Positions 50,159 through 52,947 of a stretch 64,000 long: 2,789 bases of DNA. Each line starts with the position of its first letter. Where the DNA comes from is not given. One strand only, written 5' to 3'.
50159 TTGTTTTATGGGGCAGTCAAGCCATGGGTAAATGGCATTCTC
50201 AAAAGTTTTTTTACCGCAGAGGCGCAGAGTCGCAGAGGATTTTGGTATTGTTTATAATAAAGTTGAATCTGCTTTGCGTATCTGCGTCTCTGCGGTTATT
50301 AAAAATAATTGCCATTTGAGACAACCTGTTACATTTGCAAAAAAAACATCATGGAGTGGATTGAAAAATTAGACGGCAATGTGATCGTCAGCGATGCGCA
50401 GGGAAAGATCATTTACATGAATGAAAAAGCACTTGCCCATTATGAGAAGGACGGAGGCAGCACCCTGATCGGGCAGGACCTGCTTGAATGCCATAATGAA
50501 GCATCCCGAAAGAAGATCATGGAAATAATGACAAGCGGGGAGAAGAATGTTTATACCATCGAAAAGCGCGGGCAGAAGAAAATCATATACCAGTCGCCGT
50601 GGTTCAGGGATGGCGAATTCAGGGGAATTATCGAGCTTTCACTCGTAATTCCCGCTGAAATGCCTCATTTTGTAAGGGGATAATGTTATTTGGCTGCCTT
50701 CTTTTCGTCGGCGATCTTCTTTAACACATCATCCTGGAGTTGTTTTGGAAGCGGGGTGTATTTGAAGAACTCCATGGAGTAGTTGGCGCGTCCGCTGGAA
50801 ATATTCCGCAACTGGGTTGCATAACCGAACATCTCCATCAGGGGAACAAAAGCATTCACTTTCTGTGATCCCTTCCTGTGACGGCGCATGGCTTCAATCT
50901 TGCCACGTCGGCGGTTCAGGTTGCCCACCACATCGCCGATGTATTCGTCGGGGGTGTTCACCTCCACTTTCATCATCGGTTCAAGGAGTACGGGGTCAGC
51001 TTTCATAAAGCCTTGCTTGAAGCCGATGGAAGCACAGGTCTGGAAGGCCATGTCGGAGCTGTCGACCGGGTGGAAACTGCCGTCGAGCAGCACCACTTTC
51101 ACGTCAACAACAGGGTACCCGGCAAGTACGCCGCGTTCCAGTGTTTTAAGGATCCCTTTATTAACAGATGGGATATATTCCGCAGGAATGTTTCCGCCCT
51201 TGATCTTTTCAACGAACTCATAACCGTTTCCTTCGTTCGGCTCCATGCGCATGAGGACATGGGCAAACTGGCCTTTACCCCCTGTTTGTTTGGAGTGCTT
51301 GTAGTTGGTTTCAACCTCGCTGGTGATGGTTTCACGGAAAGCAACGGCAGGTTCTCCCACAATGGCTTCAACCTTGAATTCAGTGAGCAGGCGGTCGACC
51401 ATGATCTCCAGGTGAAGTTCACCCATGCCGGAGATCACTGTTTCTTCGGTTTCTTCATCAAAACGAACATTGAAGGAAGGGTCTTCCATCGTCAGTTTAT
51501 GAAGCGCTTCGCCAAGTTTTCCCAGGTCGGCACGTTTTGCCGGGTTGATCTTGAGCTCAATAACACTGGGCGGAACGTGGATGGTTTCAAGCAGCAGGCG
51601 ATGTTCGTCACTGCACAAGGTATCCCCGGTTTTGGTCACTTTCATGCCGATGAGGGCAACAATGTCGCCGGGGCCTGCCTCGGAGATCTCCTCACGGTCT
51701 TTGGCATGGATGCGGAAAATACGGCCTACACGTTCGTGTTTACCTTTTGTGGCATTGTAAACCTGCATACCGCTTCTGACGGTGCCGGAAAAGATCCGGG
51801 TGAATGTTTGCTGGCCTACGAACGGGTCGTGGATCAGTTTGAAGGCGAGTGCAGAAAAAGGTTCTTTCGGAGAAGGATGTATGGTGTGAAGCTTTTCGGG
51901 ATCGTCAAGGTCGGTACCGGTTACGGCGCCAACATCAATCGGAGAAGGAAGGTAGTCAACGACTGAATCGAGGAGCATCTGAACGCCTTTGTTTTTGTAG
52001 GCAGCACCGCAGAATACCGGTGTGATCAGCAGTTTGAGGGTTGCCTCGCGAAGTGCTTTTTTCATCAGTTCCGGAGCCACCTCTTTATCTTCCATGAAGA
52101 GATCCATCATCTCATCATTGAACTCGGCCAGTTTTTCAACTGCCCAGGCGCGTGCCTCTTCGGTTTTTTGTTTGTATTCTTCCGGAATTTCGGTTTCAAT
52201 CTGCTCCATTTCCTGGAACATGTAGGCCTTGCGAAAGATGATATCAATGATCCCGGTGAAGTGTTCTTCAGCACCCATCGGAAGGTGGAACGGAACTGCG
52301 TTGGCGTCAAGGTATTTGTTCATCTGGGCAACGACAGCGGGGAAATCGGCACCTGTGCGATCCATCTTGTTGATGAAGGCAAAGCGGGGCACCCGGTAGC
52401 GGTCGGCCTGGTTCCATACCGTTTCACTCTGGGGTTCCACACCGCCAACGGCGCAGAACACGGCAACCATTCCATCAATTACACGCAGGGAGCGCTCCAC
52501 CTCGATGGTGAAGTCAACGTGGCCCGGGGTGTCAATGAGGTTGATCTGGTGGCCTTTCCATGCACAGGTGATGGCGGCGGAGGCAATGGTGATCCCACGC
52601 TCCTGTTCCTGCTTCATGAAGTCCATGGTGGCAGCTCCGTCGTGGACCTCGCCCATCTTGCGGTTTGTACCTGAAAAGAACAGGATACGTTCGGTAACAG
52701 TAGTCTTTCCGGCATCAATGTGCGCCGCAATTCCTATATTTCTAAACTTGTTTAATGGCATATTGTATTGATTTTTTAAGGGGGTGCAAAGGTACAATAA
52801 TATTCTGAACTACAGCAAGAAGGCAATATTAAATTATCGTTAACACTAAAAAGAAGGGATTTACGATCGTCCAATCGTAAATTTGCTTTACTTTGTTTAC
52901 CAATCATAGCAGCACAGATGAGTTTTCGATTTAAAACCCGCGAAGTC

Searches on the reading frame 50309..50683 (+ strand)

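Call 21: search_protein_families(library=pfam, proteins=[window:50309-50683:+])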
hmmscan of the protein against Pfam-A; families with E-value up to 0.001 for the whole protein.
window:50309-50683:+ (124 aa): 1 family
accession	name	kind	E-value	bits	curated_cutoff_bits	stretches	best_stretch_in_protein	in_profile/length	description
PF08448.16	PAS_4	-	0.00078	20.1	23.1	0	19-75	2-57/110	PAS fold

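Call 66: search_protein_families(library=ncbifam, proteins=[window:50309-50683:+], max_evalue=0.01)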
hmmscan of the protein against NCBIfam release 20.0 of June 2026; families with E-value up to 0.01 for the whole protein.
window:50309-50683:+ (124 aa): 2 families
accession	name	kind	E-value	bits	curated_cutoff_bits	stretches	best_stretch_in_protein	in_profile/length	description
NF041552.1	TF_PrdR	equivalog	2.8e-06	26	795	1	13-108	135-228/577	sigma-54 dependent transcriptional regulator PrdR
NF047874.1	MASE3_PAS_HK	subfamily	0.00033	19.5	560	1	12-92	265-343/655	MASE3 domain-containing sensor histidine kinase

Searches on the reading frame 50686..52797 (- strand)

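Call 21: search_protein_families(library=pfam, proteins=[window:50686-52797:-])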
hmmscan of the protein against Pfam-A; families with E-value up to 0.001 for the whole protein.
window:50686-52797:- (703 aa): 7 families
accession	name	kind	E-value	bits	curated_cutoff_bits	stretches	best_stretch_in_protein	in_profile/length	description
PF00009.33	GTP_EFTU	-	3.3e-61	206.6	26.5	1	17-285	2-188/188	Elongation factor Tu GTP binding domain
PF03764.24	EFG_IV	-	1.9e-44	150.7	24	1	483-600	1-120/121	Elongation factor G, domain IV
PF00679.30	EFG_C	-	1.1e-28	99.6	27.9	1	603-690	1-88/89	Elongation factor G C-terminus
PF14492.12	EFG_III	-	1.7e-28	98.9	27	1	408-481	1-74/75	Elongation Factor G, domain III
PF22042.2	EF-G_D2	-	1.1e-19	70.7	27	1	313-396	1-83/84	Elongation factor G domain 2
PF03144.31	GTP_EFTU_D2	-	3.5e-17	63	30.3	1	328-395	1-73/73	Elongation factor Tu domain 2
PF16658.11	RF3_C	-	0.00026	21.2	40.1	1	427-497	25-95/132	Class II release factor RF3, C-terminal domain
